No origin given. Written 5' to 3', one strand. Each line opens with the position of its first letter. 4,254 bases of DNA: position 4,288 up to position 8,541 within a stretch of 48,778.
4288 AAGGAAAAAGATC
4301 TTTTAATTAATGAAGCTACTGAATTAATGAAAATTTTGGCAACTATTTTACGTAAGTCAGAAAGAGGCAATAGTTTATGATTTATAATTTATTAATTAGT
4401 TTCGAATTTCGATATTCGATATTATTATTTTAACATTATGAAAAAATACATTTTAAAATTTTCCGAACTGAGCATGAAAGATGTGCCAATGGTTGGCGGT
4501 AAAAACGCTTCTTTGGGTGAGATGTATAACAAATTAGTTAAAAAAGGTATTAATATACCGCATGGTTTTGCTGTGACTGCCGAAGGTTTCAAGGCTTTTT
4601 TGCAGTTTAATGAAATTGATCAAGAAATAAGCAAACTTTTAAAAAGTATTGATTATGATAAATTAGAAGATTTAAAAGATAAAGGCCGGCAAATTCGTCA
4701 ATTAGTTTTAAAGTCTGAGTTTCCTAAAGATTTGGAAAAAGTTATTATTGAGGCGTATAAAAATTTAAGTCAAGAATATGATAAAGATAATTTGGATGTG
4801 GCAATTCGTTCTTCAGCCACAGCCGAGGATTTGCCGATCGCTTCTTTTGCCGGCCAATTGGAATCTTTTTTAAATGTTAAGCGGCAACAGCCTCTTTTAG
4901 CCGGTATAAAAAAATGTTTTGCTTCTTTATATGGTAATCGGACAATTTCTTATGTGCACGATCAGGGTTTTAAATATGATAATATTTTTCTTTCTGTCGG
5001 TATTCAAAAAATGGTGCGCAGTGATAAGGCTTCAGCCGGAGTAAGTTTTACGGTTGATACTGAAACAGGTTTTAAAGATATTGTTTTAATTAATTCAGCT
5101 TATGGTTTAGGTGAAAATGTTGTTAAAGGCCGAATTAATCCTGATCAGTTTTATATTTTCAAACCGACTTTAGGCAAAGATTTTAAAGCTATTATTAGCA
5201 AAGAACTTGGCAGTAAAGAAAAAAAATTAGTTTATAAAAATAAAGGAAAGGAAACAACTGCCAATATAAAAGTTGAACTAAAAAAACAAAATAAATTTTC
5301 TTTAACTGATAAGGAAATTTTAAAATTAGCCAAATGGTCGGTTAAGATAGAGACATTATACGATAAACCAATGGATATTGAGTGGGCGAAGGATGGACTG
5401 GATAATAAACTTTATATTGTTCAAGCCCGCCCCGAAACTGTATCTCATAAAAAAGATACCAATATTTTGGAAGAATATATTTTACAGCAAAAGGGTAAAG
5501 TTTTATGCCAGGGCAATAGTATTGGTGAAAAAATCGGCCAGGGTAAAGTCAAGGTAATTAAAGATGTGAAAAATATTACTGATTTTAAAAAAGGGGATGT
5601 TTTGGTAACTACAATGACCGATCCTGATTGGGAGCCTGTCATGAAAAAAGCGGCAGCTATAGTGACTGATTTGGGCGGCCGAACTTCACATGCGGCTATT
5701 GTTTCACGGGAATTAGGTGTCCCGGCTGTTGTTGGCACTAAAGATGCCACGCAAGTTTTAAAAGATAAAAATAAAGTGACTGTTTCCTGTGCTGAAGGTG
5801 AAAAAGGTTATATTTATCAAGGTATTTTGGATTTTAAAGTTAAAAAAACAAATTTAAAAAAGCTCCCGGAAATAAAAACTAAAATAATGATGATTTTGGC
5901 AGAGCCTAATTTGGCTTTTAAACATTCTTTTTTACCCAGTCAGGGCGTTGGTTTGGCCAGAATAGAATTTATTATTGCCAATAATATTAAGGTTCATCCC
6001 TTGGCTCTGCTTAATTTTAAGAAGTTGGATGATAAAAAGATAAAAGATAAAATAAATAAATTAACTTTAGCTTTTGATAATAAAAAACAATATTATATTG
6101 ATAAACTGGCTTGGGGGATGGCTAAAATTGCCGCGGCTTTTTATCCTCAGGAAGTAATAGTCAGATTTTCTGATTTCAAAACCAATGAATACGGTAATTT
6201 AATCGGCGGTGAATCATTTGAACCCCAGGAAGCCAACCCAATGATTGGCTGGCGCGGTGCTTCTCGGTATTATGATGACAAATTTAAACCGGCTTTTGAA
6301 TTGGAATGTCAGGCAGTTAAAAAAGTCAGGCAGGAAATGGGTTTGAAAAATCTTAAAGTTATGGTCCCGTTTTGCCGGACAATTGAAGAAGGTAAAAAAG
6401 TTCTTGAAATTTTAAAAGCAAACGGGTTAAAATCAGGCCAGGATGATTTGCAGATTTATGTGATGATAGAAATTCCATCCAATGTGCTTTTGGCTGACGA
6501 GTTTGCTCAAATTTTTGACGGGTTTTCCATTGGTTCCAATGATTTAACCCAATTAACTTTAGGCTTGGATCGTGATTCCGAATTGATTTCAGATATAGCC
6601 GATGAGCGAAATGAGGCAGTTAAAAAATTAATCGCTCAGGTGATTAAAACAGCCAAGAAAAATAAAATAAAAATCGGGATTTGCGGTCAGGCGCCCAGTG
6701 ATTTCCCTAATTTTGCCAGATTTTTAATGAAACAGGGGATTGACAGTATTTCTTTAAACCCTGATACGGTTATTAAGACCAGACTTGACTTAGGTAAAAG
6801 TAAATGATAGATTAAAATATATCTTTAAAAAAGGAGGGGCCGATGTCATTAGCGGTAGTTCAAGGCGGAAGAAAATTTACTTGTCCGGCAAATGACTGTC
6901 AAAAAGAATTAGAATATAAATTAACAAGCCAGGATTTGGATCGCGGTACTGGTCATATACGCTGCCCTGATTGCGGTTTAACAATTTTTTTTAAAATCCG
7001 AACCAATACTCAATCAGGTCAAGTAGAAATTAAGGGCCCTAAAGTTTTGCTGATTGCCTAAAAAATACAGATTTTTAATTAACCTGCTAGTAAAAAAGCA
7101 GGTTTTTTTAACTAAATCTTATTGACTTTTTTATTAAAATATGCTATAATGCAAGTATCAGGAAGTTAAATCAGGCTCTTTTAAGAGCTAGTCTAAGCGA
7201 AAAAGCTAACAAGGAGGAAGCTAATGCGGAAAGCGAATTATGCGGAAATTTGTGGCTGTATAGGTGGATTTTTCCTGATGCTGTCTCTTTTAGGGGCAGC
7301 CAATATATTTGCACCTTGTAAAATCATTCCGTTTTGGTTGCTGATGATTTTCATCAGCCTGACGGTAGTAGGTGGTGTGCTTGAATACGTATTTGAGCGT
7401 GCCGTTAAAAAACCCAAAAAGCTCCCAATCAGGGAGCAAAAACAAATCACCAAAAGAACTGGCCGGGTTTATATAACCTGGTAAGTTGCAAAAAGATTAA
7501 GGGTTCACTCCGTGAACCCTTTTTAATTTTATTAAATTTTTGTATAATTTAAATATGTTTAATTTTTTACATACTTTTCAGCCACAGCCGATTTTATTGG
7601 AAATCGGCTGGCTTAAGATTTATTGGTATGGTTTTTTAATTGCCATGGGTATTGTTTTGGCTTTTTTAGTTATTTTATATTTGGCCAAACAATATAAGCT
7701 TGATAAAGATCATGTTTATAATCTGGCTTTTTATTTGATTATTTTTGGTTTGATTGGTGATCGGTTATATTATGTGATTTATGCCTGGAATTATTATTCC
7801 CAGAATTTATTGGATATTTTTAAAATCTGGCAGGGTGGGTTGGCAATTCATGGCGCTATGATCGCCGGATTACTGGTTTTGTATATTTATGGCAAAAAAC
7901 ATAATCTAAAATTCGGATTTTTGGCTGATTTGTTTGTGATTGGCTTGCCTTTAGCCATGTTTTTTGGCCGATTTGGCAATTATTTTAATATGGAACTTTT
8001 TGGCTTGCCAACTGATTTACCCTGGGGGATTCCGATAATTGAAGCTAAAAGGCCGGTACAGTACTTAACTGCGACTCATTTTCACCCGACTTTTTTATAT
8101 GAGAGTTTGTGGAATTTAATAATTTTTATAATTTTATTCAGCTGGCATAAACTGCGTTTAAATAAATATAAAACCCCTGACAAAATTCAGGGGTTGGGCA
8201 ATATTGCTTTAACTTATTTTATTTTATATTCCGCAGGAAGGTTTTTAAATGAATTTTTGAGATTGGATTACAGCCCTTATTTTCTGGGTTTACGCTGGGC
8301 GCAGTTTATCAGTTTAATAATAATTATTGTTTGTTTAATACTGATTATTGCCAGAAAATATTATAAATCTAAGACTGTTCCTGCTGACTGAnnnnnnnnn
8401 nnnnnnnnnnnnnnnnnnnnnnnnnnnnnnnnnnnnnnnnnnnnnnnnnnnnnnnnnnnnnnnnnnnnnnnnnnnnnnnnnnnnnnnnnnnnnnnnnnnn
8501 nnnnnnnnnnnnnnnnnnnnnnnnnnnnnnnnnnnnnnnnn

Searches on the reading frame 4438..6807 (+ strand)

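Call 32: search_protein_families(library=pfam, proteins=[window:4438-6807:+], max_evalue=0.001)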
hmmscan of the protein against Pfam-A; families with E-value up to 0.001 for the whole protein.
window:4438-6807:+ (789 aa): 3 families
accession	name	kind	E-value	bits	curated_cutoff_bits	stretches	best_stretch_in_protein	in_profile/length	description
PF01326.24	PPDK_N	-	1.3e-114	383.3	27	1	17-343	2-319/328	Pyruvate phosphate dikinase, AMP/ATP-binding domain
PF02896.24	PEP-utilizers_C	-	2.5e-61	207.9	22.8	1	472-785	11-288/293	PEP-utilising enzyme, PEP-binding domain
PF00391.29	PEP-utilizers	-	3.5e-27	94.2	23.1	1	383-454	1-72/72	PEP-utilising enzyme, mobile domain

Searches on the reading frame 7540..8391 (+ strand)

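Call 32: search_protein_families(library=pfam, proteins=[window:7540-8391:+], max_evalue=0.001)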
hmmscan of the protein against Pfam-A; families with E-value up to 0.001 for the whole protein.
window:7540-8391:+ (283 aa): 1 family
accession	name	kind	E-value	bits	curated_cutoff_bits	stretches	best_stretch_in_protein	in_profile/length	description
PF01790.23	LGT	-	3.9e-70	236.3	24.9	1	17-270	1-239/240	Prolipoprotein diacylglyceryl transferase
